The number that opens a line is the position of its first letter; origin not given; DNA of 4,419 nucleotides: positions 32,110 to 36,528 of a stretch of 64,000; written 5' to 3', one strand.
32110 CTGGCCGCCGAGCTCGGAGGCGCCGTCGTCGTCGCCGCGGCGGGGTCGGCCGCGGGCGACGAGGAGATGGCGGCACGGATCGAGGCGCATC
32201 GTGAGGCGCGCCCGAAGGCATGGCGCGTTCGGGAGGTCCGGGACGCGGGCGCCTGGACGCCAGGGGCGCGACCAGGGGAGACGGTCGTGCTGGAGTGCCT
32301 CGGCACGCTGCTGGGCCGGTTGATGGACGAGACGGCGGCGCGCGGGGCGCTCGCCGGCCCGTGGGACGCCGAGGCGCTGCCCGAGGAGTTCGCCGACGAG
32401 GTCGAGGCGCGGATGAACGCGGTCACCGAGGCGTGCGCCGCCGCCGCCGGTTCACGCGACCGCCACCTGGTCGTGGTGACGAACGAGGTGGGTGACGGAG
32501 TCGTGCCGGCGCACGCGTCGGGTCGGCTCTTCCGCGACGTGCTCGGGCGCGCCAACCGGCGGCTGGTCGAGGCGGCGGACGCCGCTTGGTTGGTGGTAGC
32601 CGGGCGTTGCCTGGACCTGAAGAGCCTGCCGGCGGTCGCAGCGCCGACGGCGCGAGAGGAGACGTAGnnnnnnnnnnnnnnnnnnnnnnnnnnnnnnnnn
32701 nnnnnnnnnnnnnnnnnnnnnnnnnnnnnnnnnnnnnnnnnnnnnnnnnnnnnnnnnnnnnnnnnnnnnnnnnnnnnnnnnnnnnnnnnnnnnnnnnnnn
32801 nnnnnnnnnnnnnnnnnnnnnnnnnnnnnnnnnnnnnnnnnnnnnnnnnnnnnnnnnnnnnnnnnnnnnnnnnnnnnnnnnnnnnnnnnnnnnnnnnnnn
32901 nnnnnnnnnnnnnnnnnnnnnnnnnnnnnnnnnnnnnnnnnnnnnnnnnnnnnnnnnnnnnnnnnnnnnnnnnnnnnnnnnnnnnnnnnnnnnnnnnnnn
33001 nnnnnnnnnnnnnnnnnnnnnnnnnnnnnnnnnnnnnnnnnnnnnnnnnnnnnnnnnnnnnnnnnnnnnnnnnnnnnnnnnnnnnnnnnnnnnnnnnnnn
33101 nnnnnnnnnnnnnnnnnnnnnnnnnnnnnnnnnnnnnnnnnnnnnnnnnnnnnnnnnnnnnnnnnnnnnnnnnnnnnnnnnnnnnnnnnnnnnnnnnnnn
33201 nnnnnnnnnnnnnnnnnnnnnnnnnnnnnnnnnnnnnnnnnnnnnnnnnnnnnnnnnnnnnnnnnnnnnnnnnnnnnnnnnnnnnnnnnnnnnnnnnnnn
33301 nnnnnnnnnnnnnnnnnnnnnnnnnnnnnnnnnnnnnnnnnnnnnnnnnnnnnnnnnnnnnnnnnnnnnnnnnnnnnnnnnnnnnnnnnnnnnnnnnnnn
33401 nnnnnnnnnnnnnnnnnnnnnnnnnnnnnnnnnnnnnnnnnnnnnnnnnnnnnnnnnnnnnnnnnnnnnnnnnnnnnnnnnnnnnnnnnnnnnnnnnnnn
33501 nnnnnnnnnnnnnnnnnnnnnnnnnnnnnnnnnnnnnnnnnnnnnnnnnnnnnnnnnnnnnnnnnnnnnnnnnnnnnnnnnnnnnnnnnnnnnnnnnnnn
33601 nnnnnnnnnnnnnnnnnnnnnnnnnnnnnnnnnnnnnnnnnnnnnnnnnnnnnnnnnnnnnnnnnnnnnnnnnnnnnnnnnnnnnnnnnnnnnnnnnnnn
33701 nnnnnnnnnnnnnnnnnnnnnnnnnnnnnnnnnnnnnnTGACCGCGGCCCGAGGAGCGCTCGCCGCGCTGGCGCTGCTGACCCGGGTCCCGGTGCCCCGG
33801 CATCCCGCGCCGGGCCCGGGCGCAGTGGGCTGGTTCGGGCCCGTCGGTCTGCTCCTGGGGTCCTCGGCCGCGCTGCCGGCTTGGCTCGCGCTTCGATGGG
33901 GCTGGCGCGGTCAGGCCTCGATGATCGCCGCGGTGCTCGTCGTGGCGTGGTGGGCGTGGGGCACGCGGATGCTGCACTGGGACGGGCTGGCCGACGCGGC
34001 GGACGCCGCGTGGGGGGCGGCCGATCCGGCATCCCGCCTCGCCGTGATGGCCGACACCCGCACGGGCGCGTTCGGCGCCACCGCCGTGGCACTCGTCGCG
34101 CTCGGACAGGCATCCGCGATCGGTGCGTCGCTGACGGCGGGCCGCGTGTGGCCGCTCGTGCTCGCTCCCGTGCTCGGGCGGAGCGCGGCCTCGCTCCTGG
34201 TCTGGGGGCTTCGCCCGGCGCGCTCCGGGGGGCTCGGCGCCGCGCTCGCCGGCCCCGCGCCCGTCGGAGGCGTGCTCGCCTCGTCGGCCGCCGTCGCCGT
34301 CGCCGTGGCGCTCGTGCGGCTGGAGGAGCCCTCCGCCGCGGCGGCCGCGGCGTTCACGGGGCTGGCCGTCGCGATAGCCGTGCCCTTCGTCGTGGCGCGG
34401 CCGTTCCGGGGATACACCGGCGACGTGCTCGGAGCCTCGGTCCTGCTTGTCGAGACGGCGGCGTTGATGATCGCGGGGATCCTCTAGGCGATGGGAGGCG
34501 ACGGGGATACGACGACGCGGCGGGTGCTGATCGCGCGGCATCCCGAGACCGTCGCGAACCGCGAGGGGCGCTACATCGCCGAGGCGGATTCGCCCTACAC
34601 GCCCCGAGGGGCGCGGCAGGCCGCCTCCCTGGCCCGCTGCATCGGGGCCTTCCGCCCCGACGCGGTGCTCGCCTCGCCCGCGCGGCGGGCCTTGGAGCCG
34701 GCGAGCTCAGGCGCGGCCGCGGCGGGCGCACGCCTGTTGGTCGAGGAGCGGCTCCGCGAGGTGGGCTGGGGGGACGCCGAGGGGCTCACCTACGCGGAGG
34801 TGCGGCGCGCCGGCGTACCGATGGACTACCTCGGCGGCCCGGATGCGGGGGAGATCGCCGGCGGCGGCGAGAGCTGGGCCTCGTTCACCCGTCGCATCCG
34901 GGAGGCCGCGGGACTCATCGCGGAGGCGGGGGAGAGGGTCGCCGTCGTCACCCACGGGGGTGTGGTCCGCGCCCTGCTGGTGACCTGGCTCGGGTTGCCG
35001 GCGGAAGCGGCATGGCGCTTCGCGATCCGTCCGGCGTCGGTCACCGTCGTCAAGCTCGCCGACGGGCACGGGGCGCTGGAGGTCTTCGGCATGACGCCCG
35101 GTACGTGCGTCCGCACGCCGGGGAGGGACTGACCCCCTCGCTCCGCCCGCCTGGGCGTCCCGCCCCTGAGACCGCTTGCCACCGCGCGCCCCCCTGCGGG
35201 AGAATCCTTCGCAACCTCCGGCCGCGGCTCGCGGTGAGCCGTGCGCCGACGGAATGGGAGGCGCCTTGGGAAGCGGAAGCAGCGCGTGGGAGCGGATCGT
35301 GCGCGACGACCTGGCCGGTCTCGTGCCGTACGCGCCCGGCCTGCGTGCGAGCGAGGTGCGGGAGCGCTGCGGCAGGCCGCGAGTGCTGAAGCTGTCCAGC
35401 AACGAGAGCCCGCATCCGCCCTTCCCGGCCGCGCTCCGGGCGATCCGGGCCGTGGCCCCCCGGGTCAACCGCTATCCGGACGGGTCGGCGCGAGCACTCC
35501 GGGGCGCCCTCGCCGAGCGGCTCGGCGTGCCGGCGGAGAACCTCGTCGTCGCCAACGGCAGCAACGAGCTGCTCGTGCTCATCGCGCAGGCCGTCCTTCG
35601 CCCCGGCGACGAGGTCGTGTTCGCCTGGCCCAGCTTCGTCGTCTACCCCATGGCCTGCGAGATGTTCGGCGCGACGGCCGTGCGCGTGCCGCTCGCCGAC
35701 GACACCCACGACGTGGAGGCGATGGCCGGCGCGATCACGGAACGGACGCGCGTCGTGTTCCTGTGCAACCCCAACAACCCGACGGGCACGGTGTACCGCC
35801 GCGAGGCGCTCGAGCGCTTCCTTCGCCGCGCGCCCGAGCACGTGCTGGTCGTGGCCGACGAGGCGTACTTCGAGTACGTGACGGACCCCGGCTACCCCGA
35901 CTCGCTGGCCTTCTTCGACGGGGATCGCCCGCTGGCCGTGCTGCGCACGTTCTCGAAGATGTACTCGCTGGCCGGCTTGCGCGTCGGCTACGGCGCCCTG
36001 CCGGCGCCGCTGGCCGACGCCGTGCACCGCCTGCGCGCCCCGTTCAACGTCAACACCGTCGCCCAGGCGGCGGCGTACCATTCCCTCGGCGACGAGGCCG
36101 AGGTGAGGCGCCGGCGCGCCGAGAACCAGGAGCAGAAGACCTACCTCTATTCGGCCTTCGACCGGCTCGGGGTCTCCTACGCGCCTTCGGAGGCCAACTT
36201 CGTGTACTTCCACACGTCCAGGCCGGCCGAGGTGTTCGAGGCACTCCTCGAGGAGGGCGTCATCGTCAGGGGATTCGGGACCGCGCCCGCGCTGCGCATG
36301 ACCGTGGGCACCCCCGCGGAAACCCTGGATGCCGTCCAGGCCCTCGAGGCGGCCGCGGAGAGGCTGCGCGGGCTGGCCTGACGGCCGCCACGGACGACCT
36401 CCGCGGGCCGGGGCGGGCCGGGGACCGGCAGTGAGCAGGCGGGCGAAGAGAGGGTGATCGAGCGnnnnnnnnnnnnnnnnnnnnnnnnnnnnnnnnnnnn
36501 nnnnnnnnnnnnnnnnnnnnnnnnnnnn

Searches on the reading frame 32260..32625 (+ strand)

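Call 19: search_protein_families(library=pfam, proteins=[window:32260-32625:+], max_evalue=0.001)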
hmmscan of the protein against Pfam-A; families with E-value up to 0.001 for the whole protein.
window:32260-32625:+ (122 aa): 1 family
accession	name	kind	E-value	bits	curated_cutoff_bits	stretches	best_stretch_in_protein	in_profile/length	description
PF02283.22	CobU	-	1.4e-21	77.2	27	1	6-119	74-167/168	Cobinamide kinase / cobinamide phosphate guanyltransferase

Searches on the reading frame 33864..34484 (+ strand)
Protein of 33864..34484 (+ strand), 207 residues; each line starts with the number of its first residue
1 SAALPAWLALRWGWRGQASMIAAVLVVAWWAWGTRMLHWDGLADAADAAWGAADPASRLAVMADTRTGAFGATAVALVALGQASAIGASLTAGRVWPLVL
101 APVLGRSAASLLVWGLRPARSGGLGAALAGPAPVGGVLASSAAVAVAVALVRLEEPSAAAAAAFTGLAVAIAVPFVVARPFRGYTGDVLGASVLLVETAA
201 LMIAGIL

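Call 19: search_protein_families(library=pfam, proteins=[window:33864-34484:+], max_evalue=0.001)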
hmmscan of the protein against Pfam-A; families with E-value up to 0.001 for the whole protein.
window:33864-34484:+ (207 aa): 1 family
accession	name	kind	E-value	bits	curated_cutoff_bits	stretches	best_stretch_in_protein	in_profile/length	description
PF02654.20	CobS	-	2.8e-33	116.2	23.2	1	7-202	35-207/207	Cobalamin-5-phosphate synthase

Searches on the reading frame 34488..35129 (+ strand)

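Call 19: search_protein_families(library=pfam, proteins=[window:34488-35129:+], max_evalue=0.001)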
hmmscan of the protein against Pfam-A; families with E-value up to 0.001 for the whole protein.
window:34488-35129:+ (214 aa): 1 family
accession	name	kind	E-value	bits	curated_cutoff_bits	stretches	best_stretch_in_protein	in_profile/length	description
PF00300.27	His_Phos_1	-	2.3e-43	148.6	21.7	1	14-200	2-191/194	Histidine phosphatase superfamily (branch 1)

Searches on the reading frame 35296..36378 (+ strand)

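Call 19: search_protein_families(library=pfam, proteins=[window:35296-36378:+], max_evalue=0.001)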
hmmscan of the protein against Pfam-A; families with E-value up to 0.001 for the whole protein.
window:35296-36378:+ (361 aa): 4 families
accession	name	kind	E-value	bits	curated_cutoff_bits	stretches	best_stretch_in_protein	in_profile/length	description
PF00155.27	Aminotran_1_2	-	7e-64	216.7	19.7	1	29-349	2-360/361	Aminotransferase class I and II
PF00266.25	Aminotran_5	-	2.6e-08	33.7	21.5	1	68-190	48-177/371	Aminotransferase class-V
PF01041.23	DegT_DnrJ_EryC1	-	0.00047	19.9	19.8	1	68-156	29-118/360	DegT/DnrJ/EryC1/StrS aminotransferase family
PF01053.26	Cys_Met_Meta_PP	-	0.0007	18.7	27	1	80-190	68-175/381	Cys/Met metabolism PLP-dependent enzyme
